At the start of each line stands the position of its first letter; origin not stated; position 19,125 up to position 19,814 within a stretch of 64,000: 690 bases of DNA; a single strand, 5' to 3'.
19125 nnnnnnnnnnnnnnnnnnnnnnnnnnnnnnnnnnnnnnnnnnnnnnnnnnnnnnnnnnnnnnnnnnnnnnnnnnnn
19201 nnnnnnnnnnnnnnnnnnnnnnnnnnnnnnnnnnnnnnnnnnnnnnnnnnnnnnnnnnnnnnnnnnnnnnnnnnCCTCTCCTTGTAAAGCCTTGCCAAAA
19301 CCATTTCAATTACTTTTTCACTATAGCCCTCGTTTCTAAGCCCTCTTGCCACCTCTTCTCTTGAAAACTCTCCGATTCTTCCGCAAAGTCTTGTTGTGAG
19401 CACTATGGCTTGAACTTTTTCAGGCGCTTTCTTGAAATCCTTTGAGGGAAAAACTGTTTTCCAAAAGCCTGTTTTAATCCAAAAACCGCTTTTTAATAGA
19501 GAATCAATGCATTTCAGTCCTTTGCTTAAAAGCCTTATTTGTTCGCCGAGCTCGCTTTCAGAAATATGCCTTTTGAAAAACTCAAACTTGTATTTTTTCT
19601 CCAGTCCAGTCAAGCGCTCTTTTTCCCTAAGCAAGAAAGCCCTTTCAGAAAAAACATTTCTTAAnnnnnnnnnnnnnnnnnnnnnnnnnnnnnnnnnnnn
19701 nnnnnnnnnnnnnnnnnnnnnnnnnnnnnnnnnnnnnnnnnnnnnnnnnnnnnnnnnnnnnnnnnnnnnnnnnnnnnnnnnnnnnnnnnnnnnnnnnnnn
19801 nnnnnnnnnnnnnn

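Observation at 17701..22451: Adjacent giant type-I membrane proteins with a shared conserved cytoplasmic tail module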

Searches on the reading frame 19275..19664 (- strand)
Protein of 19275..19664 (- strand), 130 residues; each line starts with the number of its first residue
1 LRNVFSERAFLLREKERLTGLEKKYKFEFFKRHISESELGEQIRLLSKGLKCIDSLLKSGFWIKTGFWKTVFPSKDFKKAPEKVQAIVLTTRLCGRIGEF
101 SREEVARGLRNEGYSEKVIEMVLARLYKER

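Call 16: search_protein_families(library=pfam, proteins=[window:19275-19661:-], max_evalue=10)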
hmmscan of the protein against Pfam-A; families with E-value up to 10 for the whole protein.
seq(129 aa): 2 families
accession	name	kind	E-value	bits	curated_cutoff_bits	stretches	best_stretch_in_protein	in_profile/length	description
PF21982.2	RecX_HTH1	-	0.00022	21.6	26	1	100-125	15-40/40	RecX, first three-helix domain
PF11848.13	DUF3368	-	0.061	13.7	27.3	1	44-69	16-41/46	Domain of unknown function (DUF3368)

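Call 53: search_protein_representatives(alignment_id=A2)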
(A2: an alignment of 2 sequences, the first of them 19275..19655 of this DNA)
Query: 2 sequences, 129 profile positions. Proteins with E-value up to 0.001 (for the whole library): 19; up to 1e-10: 12; up to 1e-30: 8. The best 19 are listed.
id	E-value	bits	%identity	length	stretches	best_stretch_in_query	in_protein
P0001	1.0e-70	252.0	-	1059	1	1-129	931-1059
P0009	1.1e-53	196.9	-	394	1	1-126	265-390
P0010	3.0e-41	156.7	-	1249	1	1-127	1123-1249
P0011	1.2e-40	154.8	-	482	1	1-127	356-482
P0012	9.2e-36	139.0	-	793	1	4-129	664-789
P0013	1.3e-34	135.3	-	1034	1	1-129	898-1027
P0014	3.3e-33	130.7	-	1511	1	5-127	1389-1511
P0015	4.6e-33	130.2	-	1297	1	1-127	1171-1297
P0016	2.0e-30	121.7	-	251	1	7-129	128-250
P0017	4.5e-30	120.6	-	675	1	1-127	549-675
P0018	7.1e-29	116.7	-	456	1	4-128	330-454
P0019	1.5e-24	102.7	-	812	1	3-124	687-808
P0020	6.7e-08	48.9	-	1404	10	82-118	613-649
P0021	1.0e-07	48.3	-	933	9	28-72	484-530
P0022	1.6e-07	47.6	-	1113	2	4-75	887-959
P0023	3.4e-07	46.6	-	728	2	5-72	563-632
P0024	4.0e-07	46.4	-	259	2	7-56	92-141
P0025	8.9e-07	45.3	-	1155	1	9-128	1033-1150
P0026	1.1e-04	38.5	-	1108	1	10-129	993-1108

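Call 55: list_cluster_members(proteins=[P0010, P0012, P0013, P0014, P0015, P0017, P0019, P0022, P0025, P0026])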
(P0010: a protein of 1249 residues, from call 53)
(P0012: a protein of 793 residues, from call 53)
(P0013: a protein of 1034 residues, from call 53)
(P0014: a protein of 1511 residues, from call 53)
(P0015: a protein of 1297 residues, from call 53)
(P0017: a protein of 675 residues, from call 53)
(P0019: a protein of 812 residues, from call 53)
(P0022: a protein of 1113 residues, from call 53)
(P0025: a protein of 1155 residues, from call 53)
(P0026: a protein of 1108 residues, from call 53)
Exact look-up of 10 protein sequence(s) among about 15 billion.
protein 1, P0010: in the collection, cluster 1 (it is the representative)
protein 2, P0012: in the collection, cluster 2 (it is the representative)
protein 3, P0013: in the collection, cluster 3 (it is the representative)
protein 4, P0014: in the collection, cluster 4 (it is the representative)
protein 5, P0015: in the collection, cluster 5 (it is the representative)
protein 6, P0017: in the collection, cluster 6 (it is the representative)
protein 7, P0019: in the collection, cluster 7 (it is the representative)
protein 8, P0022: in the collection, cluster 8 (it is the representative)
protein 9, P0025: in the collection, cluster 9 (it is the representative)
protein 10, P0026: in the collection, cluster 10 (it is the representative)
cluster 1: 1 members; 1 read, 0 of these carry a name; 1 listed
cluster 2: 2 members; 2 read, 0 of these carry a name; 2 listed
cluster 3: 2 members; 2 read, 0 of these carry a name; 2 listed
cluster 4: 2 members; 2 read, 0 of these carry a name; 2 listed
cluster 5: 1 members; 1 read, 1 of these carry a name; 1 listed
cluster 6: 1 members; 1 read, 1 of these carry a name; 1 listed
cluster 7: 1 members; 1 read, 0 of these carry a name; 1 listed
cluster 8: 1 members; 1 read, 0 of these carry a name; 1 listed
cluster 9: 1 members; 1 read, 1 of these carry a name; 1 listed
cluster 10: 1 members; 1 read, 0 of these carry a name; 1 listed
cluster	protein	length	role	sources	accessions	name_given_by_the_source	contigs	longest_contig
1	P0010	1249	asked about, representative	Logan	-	-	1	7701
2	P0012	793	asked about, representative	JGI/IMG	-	-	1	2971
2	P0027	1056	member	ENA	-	-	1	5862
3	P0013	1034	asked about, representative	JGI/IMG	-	-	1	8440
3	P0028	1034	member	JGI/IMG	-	-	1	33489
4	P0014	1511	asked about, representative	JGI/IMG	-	-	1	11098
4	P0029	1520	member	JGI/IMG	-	-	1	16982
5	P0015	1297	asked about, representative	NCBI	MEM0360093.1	MAG: PKD domain-containing protein [Candidatus Diapherotrites archaeon]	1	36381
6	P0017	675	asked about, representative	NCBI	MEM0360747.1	MAG: hypothetical protein QXK06_05435, partial [Candidatus Diapherotrites archaeon]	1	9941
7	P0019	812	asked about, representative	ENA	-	-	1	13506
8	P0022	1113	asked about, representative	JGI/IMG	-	-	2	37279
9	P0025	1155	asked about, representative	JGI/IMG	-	PKD repeat protein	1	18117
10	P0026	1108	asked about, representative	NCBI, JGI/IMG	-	-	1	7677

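Call 56: search_protein_families(library=pfam, proteins=[P0010, P0013, P0014, P0015, P0022, P0023, P0025, P0026], max_evalue=0.01)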
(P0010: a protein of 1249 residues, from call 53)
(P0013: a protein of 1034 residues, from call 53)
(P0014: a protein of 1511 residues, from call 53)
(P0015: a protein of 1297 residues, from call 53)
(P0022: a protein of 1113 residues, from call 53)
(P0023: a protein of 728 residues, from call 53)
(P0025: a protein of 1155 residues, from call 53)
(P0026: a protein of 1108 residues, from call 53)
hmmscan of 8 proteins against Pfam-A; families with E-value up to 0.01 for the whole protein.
P0010 (1249 aa): 4 families
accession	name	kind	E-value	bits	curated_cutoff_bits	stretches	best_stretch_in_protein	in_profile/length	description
PF18911.6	PKD_4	-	2.6e-09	37.4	27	1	606-679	16-85/85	PKD domain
PF00801.26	PKD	-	2e-06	28.1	23.5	1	604-672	11-74/80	PKD domain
PF16656.11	Pur_ac_phosph_N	-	6.2e-05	23.9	30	1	510-580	15-93/93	Purple acid Phosphatase, N-terminal domain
PF22352.2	K319L-like_PKD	-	0.002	18.5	27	1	620-679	25-84/84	K319L-like, PKD domain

P0013 (1034 aa): 4 families
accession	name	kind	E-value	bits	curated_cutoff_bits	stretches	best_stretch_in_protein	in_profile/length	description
PF18911.6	PKD_4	-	2.2e-07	31.2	27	1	380-452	16-84/85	PKD domain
PF00801.26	PKD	-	7.3e-06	26.3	23.5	1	371-446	4-74/80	PKD domain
PF16656.11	Pur_ac_phosph_N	-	2.6e-05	25.1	30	1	285-357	13-93/93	Purple acid Phosphatase, N-terminal domain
PF21982.2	RecX_HTH1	-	0.0046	17.3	26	1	994-1023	11-40/40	RecX, first three-helix domain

P0014 (1511 aa): 3 families
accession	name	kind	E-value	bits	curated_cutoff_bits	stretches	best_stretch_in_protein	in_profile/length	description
PF16656.11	Pur_ac_phosph_N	-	2.3e-07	31.7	30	1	769-842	12-93/93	Purple acid Phosphatase, N-terminal domain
PF00801.26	PKD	-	0.0001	22.7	23.5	1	868-933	14-74/80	PKD domain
PF18911.6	PKD_4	-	0.00038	20.9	27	1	867-940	16-85/85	PKD domain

P0015 (1297 aa): 3 families
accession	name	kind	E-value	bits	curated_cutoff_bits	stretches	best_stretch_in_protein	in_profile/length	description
PF18911.6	PKD_4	-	0.00081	19.8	27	1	653-726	16-85/85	PKD domain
PF16656.11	Pur_ac_phosph_N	-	0.0033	18.4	30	1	559-627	16-93/93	Purple acid Phosphatase, N-terminal domain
PF00801.26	PKD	-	0.0043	17.5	23.5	0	654-724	14-78/80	PKD domain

P0022 (1113 aa): 3 families
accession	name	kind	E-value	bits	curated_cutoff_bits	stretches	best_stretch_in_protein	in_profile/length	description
PF18911.6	PKD_4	-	3.4e-11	43.5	27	1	567-636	13-76/85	PKD domain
PF00801.26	PKD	-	6e-09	36.2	23.5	1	562-643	5-80/80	PKD domain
PF22352.2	K319L-like_PKD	-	0.0035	17.8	27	0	579-643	19-84/84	K319L-like, PKD domain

P0023 (728 aa): 3 families
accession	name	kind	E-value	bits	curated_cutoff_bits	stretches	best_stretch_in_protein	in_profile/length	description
PF18911.6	PKD_4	-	8.3e-07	29.4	27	1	249-300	34-82/85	PKD domain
PF00801.26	PKD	-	0.00012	22.4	23.5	1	250-294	30-72/80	PKD domain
PF21982.2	RecX_HTH1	-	0.0041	17.5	26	0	698-724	12-38/40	RecX, first three-helix domain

P0025 (1155 aa): 6 families
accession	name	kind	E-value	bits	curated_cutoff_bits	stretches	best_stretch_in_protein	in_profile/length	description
PF18911.6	PKD_4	-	3.9e-45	152.3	27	3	381-457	3-78/85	PKD domain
PF00801.26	PKD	-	4.2e-34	116.8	23.5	3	390-452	7-69/80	PKD domain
PF17957.7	Big_7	-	6.1e-10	40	24.1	1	186-254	1-69/70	Bacterial Ig domain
PF22352.2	K319L-like_PKD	-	3.7e-07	30.5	27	0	398-462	19-82/84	K319L-like, PKD domain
PF05345.18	He_PIG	-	0.0062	17.4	24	0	344-371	66-93/96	Putative Ig domain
PF01835.25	MG2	-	0.0088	16.8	32.8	0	910-966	27-82/96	MG2 domain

P0026 (1108 aa): 6 families
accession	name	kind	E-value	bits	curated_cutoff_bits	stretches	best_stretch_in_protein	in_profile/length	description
PF18911.6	PKD_4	-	9.2e-33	112.6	27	2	375-442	12-81/85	PKD domain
PF00801.26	PKD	-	4.1e-23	81.6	23.5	2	374-438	8-73/80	PKD domain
PF17957.7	Big_7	-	8.6e-09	36.4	24.1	1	158-228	1-70/70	Bacterial Ig domain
PF17963.7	Big_9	-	2.1e-06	29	23.6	1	452-538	1-88/89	Bacterial Ig domain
PF22352.2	K319L-like_PKD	-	4e-05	24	27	0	382-445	13-83/84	K319L-like, PKD domain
PF19077.6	Big_13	-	0.00056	20.8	27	0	203-249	57-101/102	Bacterial Ig-like domain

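Call 57: find_encoding_contigs(protein=P0015, flank=8000, max_places=2)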
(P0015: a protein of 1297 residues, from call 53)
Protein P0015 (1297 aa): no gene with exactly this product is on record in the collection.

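Call 58: find_encoding_contigs(protein=P0017, flank=8000, max_places=2)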
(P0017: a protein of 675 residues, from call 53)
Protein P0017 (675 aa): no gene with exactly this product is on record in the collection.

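Call 59: find_encoding_contigs(protein=P0028, flank=8000, max_places=2)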
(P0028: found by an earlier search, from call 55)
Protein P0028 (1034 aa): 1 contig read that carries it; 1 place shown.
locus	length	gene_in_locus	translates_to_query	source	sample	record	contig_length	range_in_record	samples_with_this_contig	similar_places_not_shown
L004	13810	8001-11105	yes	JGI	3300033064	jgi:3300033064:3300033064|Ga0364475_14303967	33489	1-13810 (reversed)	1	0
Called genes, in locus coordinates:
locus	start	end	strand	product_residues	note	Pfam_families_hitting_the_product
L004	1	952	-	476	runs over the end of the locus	PF13231:PMT_2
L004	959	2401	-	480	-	PF01139:RtcB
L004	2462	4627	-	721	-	PF00801:PKD, PF18911:PKD_4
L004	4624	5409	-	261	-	-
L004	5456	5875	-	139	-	PF01951:Archease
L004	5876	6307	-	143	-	PF02502:LacAB_rpiB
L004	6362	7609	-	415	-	-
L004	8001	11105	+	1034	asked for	PF00801:PKD (faint), PF18911:PKD_4 (weak)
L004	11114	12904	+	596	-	-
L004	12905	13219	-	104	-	PF00338:Ribosomal_S10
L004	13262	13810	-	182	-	?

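Call 60: find_encoding_contigs(protein=P0022, flank=8000, max_places=2)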
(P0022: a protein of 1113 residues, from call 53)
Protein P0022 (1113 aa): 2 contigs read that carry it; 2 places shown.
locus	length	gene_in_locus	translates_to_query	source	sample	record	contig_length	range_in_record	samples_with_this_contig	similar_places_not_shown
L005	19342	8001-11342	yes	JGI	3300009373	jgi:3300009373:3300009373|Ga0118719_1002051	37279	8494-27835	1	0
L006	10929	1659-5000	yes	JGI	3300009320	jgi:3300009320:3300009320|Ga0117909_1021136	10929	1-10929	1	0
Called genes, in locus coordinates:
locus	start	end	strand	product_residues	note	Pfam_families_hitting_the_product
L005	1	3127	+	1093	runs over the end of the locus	PF00801:PKD (weak), PF18911:PKD_4 (weak)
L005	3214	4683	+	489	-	PF00587:tRNA-synt_2b, PF03129:HGTP_anticodon, PF09180:ProRS-C_1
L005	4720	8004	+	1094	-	PF00801:PKD (faint), PF18911:PKD_4 (weak)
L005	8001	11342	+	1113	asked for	PF00801:PKD (weak), PF18911:PKD_4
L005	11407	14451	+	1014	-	PF17963:Big_9 (faint), PF00801:PKD, PF18911:PKD_4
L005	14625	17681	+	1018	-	PF00801:PKD (weak), PF18911:PKD_4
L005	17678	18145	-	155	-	PF13527:Acetyltransf_9 (faint), PF13673:Acetyltransf_10, PF00583:Acetyltransf_1, PF13508:Acetyltransf_7, PF08445:FR47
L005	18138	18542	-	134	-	PF03479:PCC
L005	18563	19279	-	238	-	PF00588:SpoU_methylase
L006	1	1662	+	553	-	?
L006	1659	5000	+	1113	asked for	PF00801:PKD (weak), PF18911:PKD_4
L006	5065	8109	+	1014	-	PF17963:Big_9 (faint), PF00801:PKD, PF18911:PKD_4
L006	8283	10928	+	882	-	?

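Call 71: find_related_loci(query=A9, collection=metagenome_contigs, flank=8000)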
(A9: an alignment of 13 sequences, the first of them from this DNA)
Query A9 (130 aa) in metagenome_contigs; peptide patterns used: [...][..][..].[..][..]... (x = any residue, [..] = any of these).
52 stretches matched a pattern; 4 encode a relative of the query (tblastn E <= 1e-3); 4 distinct loci.
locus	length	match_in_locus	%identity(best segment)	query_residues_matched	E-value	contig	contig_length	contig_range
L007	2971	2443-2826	52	3-130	8e-34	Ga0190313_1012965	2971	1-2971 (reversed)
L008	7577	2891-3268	50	2-128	7e-30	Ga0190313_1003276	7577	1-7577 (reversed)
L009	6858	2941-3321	26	1-130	1e-7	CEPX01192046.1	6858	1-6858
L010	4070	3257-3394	39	82-127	1e-5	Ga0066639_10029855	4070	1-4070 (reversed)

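Call 83: search_protein_families(library=pfam, proteins=[L004:11114-12901:+, L004:6362-7606:-, L008:3240-4220:+, L008:4733-5161:-, L005:4720-8001:+, L005:11407-14448:+], max_evalue=0.01)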
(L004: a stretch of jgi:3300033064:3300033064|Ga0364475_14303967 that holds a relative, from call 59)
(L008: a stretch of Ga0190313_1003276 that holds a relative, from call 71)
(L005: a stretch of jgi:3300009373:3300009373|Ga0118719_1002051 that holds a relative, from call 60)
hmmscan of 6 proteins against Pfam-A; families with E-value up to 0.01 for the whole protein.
L004:11114-12901:+ (596 aa): 2 families
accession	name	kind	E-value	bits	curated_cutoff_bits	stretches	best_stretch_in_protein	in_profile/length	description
PF18911.6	PKD_4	-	0.00073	20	27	1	32-80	13-60/85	PKD domain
PF00801.26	PKD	-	0.0046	17.4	23.5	0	32-80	10-57/80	PKD domain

L004:6362-7606:- (414 aa): 0 families

L008:3240-4220:+ (327 aa): 1 family
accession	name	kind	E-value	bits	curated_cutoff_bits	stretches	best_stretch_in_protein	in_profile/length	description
PF01040.23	UbiA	-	5.5e-27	95.1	34.2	1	51-289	2-227/250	UbiA prenyltransferase family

L008:4733-5161:- (142 aa): 1 family
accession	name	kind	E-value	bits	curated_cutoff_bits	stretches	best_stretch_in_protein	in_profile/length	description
PF17782.7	DprA_WH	-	0.00023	21.6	22.9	1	63-88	33-58/61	DprA winged helix domain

L005:4720-8001:+ (1094 aa): 5 families
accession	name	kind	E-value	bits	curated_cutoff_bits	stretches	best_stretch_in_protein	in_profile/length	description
PF18911.6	PKD_4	-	7.9e-10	39.1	27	1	531-605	4-71/85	PKD domain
PF00801.26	PKD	-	5.2e-07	30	23.5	1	541-616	10-79/80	PKD domain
PF22852.1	SoxE_N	-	0.0039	17.5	27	0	831-855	6-30/48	Sulfocyanin, N-terminal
PF10988.14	DUF2807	-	0.0077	16.4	24.2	0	599-655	36-91/181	Putative auto-transporter adhesin, head GIN domain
PF17957.7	Big_7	-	0.01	16.9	24.1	0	312-388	1-69/70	Bacterial Ig domain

L005:11407-14448:+ (1014 aa): 4 families
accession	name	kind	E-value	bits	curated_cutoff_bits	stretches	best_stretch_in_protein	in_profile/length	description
PF18911.6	PKD_4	-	6.7e-15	55.4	27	1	560-627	10-71/85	PKD domain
PF00801.26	PKD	-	7.7e-12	45.5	23.5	1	564-637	11-78/80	PKD domain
PF17963.7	Big_9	-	8.8e-06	27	23.6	1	558-629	7-79/89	Bacterial Ig domain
PF22352.2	K319L-like_PKD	-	0.00023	21.6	27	1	559-637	2-82/84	K319L-like, PKD domain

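Call 84: list_cluster_members(proteins=[P0009, P0011, P0016, P0018, P0023, P0024, P0020, P0021])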
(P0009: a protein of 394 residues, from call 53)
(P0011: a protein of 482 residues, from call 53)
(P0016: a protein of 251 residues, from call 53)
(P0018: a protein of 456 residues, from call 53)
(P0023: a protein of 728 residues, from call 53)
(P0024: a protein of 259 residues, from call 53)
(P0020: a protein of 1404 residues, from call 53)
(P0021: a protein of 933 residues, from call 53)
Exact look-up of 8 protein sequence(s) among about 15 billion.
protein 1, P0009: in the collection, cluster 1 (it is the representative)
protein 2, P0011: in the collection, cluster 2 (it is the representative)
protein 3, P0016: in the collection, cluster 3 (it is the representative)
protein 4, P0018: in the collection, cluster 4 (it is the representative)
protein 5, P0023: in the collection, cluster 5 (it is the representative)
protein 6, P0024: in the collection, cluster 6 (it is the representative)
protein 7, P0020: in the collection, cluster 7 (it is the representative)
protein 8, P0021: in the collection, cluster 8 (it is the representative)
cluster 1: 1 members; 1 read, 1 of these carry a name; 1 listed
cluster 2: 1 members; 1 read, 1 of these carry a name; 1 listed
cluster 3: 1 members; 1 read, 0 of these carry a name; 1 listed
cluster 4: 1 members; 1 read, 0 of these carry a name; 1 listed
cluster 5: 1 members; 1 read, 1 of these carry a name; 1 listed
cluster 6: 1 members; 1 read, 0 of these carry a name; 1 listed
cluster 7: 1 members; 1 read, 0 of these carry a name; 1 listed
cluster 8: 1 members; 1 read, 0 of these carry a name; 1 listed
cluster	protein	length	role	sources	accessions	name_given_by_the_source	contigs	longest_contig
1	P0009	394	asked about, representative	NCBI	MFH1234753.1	MAG: hypothetical protein V1493_04035, partial [Candidatus Diapherotrites archaeon]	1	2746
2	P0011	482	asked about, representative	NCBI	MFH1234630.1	MAG: hypothetical protein V1493_03375, partial [Candidatus Diapherotrites archaeon]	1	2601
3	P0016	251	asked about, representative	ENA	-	-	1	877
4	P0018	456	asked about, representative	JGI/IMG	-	-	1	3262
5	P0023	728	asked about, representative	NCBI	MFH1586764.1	MAG: hypothetical protein ABID38_02830, partial [Candidatus Diapherotrites archaeon]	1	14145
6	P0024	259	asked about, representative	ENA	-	-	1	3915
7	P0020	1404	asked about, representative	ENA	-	-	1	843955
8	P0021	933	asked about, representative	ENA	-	-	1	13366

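Call 92: find_related_loci(query=A9, collection=viral_contigs, flank=5000)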
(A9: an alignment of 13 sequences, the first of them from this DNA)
Query A9 (130 aa) in viral_contigs; peptide patterns used: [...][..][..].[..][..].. (x = any residue, [..] = any of these).
105 stretches matched a pattern, but none encodes a relative of the query by tblastn (E <= 1e-3).

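Call 98: search_protein_families(library=ncbifam, proteins=[window:19275-19664:-], max_evalue=10)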
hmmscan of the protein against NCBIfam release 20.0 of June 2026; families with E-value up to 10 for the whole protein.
seq(130 aa): 2 families
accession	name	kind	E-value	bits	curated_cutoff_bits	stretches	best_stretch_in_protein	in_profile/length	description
NF001064.0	PRK00117.5-4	equivalog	0.0068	15.8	217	1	101-127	47-73/194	recombination regulator RecX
NF001063.0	PRK00117.5-3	equivalog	0.033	14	186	1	80-128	7-54/165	recombination regulator RecX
